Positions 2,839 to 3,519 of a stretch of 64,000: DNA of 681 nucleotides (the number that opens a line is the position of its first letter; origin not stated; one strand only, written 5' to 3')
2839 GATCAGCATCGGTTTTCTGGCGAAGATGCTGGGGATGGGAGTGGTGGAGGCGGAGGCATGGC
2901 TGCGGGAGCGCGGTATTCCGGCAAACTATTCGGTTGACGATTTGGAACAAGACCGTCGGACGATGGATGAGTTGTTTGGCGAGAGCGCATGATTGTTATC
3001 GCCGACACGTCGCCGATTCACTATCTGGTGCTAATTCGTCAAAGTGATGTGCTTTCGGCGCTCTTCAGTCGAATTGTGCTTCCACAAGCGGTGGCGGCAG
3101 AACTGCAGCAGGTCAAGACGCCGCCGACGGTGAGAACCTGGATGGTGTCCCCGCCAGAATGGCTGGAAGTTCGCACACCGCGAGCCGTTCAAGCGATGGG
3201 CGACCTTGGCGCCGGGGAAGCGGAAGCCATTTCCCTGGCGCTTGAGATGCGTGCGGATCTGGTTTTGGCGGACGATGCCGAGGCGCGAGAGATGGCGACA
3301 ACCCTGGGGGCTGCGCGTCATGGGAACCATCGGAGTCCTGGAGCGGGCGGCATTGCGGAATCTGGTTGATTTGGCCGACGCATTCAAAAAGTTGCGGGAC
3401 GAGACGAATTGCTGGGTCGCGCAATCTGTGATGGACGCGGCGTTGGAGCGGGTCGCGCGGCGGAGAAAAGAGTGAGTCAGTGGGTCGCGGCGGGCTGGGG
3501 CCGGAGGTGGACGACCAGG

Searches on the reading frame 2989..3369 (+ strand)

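Call 57: search_protein_families(library=pfam, proteins=[window:2989-3369:+])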
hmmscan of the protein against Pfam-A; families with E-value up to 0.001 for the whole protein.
window:2989-3369:+ (126 aa): 1 family
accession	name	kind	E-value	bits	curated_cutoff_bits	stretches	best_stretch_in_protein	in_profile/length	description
PF20698.3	PIN-TPR-GreABC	-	4.1e-05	24.3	27.8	0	4-39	1-36/138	PIN domain associated with the TPR-GreAB-C-PIN system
